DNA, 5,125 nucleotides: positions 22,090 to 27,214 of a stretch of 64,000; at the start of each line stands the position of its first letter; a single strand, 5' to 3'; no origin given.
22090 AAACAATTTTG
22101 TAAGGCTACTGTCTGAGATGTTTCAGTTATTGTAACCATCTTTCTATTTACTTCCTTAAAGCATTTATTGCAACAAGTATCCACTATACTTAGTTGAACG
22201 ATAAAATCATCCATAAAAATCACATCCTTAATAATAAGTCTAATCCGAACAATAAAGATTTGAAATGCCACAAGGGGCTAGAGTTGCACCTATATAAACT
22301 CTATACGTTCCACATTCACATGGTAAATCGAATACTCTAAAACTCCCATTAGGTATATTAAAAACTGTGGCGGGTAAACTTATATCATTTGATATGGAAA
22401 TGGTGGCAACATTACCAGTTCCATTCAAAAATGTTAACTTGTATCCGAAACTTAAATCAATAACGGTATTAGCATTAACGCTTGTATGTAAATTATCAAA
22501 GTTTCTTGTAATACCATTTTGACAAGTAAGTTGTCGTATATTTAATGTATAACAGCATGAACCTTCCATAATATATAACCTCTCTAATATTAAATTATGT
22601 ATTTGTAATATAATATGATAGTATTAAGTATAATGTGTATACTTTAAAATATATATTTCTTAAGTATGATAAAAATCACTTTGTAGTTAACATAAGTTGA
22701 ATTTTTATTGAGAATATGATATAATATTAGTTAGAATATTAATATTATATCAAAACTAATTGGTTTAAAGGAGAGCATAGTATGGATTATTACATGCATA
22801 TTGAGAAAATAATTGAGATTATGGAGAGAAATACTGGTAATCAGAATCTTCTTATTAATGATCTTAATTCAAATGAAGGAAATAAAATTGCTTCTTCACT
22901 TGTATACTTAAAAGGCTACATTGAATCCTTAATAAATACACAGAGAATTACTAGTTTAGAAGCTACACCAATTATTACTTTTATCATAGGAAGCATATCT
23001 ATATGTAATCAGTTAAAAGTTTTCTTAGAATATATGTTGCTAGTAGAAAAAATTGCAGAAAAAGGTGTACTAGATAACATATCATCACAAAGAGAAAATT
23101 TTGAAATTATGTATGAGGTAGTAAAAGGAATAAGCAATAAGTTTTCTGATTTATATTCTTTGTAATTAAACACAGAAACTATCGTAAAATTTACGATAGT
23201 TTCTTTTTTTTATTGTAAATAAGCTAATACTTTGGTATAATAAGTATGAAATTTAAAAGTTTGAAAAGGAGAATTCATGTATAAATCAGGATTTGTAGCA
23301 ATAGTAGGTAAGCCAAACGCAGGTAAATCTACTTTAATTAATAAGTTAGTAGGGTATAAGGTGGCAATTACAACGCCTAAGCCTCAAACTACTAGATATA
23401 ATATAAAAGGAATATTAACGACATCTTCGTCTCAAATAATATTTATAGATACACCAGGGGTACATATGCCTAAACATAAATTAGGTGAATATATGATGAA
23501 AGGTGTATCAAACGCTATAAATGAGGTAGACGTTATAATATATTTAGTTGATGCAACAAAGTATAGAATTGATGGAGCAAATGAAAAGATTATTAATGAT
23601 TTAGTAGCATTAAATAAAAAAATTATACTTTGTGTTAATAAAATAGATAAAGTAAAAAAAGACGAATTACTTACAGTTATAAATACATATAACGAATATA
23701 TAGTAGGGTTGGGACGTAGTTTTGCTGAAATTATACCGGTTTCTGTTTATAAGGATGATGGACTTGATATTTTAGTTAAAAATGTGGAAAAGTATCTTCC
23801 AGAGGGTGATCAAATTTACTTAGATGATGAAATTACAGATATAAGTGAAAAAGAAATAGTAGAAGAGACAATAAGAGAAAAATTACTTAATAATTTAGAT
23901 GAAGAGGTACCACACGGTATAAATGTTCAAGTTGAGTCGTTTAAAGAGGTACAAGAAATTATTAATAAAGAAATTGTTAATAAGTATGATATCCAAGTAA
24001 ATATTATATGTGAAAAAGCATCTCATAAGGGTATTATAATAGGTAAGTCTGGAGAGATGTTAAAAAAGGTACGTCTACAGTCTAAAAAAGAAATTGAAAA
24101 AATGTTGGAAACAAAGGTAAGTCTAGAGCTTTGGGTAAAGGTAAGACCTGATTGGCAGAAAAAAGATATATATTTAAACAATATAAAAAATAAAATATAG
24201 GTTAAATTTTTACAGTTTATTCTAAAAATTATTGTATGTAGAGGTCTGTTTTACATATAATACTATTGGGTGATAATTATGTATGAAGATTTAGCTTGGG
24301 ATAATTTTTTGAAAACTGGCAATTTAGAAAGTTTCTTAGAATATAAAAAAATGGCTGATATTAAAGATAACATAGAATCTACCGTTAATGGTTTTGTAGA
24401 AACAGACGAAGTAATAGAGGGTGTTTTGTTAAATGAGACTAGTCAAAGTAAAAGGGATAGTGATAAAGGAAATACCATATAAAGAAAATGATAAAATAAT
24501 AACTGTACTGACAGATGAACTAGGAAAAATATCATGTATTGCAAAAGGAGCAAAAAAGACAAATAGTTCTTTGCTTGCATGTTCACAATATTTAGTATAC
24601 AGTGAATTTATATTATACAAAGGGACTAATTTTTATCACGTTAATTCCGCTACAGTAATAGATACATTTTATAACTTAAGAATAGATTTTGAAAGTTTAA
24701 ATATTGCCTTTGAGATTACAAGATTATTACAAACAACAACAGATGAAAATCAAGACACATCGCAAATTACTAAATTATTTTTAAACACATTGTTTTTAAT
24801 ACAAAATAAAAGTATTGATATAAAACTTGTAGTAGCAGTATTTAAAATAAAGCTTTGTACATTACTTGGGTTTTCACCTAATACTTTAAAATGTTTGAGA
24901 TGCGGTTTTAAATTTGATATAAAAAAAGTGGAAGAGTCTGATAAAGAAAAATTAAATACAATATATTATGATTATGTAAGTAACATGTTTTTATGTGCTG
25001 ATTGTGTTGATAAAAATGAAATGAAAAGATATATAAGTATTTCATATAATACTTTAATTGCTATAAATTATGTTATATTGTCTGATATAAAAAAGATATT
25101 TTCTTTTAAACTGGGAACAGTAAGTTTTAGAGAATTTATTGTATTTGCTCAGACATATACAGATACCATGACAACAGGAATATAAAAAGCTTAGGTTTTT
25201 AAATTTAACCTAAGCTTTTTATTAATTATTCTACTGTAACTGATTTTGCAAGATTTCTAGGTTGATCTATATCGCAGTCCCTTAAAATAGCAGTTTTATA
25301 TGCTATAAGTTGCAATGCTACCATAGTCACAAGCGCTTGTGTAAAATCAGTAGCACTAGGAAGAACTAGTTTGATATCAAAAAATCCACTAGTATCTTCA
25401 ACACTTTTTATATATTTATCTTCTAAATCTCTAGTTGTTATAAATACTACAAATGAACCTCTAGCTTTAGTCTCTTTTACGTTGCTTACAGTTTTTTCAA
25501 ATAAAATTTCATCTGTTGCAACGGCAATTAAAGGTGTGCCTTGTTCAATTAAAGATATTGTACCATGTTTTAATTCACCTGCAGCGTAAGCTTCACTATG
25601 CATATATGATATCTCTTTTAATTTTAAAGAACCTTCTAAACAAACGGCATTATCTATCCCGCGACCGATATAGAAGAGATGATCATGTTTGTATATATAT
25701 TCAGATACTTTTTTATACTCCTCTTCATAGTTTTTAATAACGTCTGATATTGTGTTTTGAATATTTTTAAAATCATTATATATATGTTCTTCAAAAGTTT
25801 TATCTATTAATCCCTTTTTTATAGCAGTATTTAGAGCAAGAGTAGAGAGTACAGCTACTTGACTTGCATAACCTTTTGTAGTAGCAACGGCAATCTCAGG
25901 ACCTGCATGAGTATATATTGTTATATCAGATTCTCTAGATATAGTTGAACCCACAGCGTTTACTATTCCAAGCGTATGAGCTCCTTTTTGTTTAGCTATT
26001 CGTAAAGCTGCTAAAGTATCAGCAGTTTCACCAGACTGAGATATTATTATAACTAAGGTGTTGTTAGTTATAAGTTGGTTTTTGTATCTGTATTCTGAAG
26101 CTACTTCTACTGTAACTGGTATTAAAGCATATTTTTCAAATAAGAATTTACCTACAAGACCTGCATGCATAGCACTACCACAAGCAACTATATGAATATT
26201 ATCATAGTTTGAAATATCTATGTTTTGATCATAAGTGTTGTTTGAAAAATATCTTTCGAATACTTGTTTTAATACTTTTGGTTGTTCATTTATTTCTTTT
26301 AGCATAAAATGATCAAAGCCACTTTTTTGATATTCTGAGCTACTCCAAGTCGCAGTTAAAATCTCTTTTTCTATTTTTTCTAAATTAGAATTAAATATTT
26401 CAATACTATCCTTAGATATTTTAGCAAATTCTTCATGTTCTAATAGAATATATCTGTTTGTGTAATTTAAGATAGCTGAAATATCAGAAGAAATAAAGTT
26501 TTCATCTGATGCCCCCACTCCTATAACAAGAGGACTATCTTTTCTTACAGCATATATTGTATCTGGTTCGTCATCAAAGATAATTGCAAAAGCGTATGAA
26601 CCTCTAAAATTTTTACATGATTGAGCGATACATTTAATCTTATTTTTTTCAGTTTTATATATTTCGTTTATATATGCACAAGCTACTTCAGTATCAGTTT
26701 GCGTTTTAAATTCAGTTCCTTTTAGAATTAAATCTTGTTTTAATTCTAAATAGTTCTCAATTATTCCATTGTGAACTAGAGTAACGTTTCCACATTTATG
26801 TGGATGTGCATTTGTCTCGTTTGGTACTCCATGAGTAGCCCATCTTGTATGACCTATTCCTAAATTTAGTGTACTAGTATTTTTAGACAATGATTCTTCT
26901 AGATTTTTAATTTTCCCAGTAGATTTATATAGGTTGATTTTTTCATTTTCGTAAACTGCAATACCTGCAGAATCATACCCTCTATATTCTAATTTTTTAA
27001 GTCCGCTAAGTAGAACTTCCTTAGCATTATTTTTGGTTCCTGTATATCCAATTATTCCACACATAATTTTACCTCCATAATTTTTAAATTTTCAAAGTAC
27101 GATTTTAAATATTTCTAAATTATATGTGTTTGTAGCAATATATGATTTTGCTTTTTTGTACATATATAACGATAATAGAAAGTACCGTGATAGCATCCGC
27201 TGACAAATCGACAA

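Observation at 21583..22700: Minus-strand operon of three small Cys-rich beta-rich proteins: candidate spore-surface/appendage (Ena/DUF3992-like or coat) subunits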

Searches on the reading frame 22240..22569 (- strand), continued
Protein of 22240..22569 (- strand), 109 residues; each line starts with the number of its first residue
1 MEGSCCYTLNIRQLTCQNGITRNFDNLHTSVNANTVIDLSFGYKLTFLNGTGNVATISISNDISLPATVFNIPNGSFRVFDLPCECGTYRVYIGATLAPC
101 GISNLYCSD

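Call 68: find_encoding_contigs(protein=P0020, flank=6000, max_places=3)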
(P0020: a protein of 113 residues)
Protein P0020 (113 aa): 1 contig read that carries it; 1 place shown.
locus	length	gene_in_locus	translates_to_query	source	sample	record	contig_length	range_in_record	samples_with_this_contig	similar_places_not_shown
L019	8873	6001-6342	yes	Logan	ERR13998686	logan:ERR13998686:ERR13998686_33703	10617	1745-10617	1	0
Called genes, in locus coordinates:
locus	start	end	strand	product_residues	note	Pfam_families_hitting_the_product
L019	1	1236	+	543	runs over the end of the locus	PF03323:GerA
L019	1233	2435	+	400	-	PF25198:Spore_GerAC_N, PF05504:Spore_GerAC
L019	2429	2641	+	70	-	-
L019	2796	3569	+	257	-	PF03845:Spore_permease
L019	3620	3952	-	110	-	-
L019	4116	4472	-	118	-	-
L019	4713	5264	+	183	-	-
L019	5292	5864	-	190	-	PF02545:Maf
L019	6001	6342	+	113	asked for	-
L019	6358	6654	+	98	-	-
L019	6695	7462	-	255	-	-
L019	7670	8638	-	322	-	PF01210:NAD_Gly3P_dh_N, PF02558:ApbA (weak), PF03446:NAD_binding_2 (weak), PF03807:F420_oxidored, PF07479:NAD_Gly3P_dh_C, PF20618:GPD_NAD_C_bact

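Call 83: fold_search(model_id=the predicted structure, library=viral)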
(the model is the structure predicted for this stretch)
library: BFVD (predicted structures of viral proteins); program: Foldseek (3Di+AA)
matches with E <= 10: 926; with E <= 0.001: 0
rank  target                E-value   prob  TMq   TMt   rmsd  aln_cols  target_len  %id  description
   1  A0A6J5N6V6            1.7e-02  0.44  0.21  0.13  15.7       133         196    8  Uncharacterized protein [uncultured Caudovirales phage]
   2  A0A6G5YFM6            3.9e-02  0.28  0.19  0.10  16.8       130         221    8  (no name in the UniProt tables at hand)
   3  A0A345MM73            4.3e-02  0.80  0.35  0.26   9.4       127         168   12  (no name in the UniProt tables at hand)
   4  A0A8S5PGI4            5.0e-02  0.23  0.21  0.19  14.6       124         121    9  Uncharacterized protein [Siphoviridae sp. ctLOE2]
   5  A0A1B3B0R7            6.5e-02  0.66  0.30  0.27  11.9       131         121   10  Uncharacterized protein [Gordonia phage Jumbo]
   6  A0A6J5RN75            6.5e-02  0.11  0.16  0.10  16.5       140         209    8  Uncharacterized protein [uncultured Caudovirales phage]
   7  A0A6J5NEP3            6.8e-02  0.44  0.29  0.17  12.4       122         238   10  Tail fiber protein [uncultured Caudovirales phage]
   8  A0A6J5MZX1            7.2e-02  0.47  0.27  0.27  10.0       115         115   12  Uncharacterized protein [uncultured Caudovirales phage]
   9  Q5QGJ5                7.6e-02  0.77  0.33  0.09  16.7        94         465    8  (no name in the UniProt tables at hand)
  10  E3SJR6                8.8e-02  0.21  0.21  0.06  14.9       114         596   11  Uncharacterized protein [Synechococcus phage S-ShM2]
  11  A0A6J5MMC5            9.3e-02  0.82  0.36  0.24   6.8       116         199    9  Uncharacterized protein [uncultured Caudovirales phage]
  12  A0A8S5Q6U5            9.3e-02  0.35  0.23  0.07  16.6       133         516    9  Uncharacterized protein [Inoviridae sp. ctsTh7]
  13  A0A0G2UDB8            9.8e-02  0.23  0.25  0.05  15.2       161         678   11  Protein UL112 [Human cytomegalovirus]
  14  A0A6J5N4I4            9.8e-02  0.20  0.19  0.11  14.9       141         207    7  Uncharacterized protein [uncultured Caudovirales phage]
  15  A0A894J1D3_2          1.0e-01  0.41  0.25  0.03  13.5       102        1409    8  Polyprotein [Acheta domesticus iflavirus]
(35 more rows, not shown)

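Call 94: search_protein_families(library=pfam, proteins=[L007:6642-6839:+, L008:6649-6864:+, L009:6644-6874:+, L005:6657-6926:+, L010:6646-6861:+, L015:6629-6859:+, L006:6680-6961:+], max_evalue=10)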
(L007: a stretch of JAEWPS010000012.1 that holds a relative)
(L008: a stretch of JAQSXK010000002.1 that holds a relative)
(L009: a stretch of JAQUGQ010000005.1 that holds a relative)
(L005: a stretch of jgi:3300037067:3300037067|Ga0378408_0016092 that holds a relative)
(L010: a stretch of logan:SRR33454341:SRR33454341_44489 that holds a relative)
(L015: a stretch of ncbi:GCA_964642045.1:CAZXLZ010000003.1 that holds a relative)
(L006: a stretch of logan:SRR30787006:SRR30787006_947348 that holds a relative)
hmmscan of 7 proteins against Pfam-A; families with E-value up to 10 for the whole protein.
L007:6642-6839:+ (66 aa): 3 families
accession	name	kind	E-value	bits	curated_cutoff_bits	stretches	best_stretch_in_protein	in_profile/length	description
PF22116.1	DUF6944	-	0.0053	16.5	32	1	14-61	97-149/167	Family of unknown function (DUF6944)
PF09659.15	Cas_Csm6_HEPN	-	0.077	13.2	23.4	1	14-65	104-154/193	Cas_Csm6 HEPN domain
PF25496.1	URGCP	-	0.099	12.4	27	1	7-42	164-199/299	Up-regulator of cell proliferation-like domain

L008:6649-6864:+ (72 aa): 0 families

L009:6644-6874:+ (77 aa): 0 families

L005:6657-6926:+ (90 aa): 1 family
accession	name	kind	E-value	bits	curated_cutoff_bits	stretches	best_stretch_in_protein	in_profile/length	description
PF22116.1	DUF6944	-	0.013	15.2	32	1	36-85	70-116/167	Family of unknown function (DUF6944)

L010:6646-6861:+ (72 aa): 0 families

L015:6629-6859:+ (77 aa): 2 families
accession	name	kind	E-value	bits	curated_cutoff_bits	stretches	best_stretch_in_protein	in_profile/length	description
PF22116.1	DUF6944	-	0.00095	18.9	32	1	9-68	84-146/167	Family of unknown function (DUF6944)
PF17214.9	KH_TffA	-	0.21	12.1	22.6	1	13-36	22-45/68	Transcription termination factor FttA, KH domain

L006:6680-6961:+ (94 aa): 1 family
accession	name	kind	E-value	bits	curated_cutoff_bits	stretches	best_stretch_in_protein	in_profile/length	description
PF22116.1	DUF6944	-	0.0097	15.6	32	1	2-67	74-142/167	Family of unknown function (DUF6944)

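Call 98: find_related_loci(query=A1, collection=viral_contigs, flank=5000)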
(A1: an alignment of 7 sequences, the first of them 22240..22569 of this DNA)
Query A1 (109 aa) in viral_contigs; peptide patterns used: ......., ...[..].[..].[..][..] (x = any residue, [..] = any of these).
168 stretches matched a pattern, but none encodes a relative of the query by tblastn (E <= 1e-3).

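Call 101: find_encoding_contigs(protein=P0034, flank=8000, max_places=2)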
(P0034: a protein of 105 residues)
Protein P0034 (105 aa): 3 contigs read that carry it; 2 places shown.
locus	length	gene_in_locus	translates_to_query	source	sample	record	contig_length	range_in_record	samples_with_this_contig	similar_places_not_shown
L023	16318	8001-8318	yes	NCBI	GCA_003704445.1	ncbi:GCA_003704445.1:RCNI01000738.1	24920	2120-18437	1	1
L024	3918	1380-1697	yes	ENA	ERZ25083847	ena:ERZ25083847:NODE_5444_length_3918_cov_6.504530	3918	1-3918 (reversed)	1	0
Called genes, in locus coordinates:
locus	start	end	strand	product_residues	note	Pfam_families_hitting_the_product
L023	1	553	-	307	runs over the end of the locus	PF00753:Lactamase_B, PF23023:Anti-Pycsar_Apyc1, PF16661:Lactamase_B_6 (faint), PF12706:Lactamase_B_2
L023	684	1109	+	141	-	PF00293:NUDIX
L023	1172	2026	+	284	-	PF00890:FAD_binding_2 (faint), PF01134:GIDA (faint), PF01266:DAO (faint), PF03486:HI0933_like (faint), PF07992:Pyr_redox_2, PF13738:Pyr_redox_3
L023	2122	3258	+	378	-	PF00990:GGDEF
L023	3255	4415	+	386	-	PF00990:GGDEF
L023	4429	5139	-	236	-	PF11967:RecO_N, PF02565:RecO_C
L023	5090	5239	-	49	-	-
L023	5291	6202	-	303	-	PF00025:Arf (weak), PF00350:Dynamin_N (weak), PF01926:MMR_HSR1, PF02421:FeoB_N, PF04548:AIG1 (weak), PF00009:GTP_EFTU, PF07650:KH_2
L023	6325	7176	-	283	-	-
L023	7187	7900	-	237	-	PF09335:VTT_dom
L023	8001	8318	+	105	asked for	-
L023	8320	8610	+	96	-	-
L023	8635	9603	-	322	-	PF01210:NAD_Gly3P_dh_N, PF02558:ApbA (weak), PF03807:F420_oxidored (weak), PF07479:NAD_Gly3P_dh_C, PF20618:GPD_NAD_C_bact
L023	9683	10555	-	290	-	-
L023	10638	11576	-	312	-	PF01520:Amidase_3, PF08239:SH3_3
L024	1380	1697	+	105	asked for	-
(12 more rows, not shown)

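Call 102: find_encoding_contigs(protein=P0024, flank=8000, max_places=2)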
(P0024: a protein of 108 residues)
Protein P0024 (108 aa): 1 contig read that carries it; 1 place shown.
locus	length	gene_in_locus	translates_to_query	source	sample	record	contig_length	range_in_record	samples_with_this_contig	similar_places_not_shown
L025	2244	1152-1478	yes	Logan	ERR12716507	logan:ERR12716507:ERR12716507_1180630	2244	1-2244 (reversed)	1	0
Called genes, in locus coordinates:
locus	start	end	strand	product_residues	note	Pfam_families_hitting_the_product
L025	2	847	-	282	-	?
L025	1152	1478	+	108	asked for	-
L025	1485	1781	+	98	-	-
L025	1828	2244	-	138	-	?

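Call 103: find_encoding_contigs(protein=P0016, flank=8000, max_places=2)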
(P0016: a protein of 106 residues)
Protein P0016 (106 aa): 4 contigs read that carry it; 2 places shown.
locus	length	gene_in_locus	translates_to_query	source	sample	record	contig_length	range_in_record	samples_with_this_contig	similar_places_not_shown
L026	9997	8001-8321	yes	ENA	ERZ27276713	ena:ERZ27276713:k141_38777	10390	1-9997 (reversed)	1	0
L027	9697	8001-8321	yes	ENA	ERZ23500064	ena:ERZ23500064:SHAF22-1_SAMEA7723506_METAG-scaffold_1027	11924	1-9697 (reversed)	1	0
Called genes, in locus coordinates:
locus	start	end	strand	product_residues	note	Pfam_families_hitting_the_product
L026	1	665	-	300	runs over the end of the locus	PF02661:Fic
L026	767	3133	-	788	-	PF00133:tRNA-synt_1, PF01406:tRNA-synt_1e (faint), PF09334:tRNA-synt_1g, PF13603:tRNA-synt_1_2, PF08264:Anticodon_1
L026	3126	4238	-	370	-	PF01966:HD, PF13286:HD_assoc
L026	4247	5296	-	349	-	-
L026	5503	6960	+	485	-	PF00224:PK, PF03328:HpcH_HpaI (weak), PF02887:PK_C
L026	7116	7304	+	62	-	PF00830:Ribosomal_L28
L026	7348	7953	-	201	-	-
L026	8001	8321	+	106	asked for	-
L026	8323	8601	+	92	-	-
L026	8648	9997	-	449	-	?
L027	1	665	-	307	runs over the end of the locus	PF02661:Fic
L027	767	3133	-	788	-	PF00133:tRNA-synt_1, PF01406:tRNA-synt_1e (faint), PF09334:tRNA-synt_1g, PF00133:tRNA-synt_1, PF13603:tRNA-synt_1_2, PF08264:Anticodon_1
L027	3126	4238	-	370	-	PF01966:HD, PF13286:HD_assoc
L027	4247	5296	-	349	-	-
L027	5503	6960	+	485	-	PF00224:PK, PF03328:HpcH_HpaI (weak), PF02887:PK_C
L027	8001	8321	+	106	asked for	-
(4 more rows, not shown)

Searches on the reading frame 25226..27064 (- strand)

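Call 55: search_protein_families(library=pfam, proteins=[window:25226-27064:-], max_evalue=0.001)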
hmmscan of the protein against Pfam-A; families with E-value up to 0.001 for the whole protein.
window:25226-27064:- (612 aa): 4 families
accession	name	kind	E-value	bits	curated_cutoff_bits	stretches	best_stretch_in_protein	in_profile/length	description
PF01380.27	SIS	-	8.7e-49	165.1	25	2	284-411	2-130/131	SIS domain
PF13522.11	GATase_6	-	1.4e-17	64.3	27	1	67-183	11-120/130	Glutamine amidotransferase domain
PF13537.11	GATase_7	-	4.3e-15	56.3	25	1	89-199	19-122/123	Glutamine amidotransferase domain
PF24132.1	DUF7399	-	0.00041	21.2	27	1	372-456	17-100/134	Family of unknown function (DUF7399)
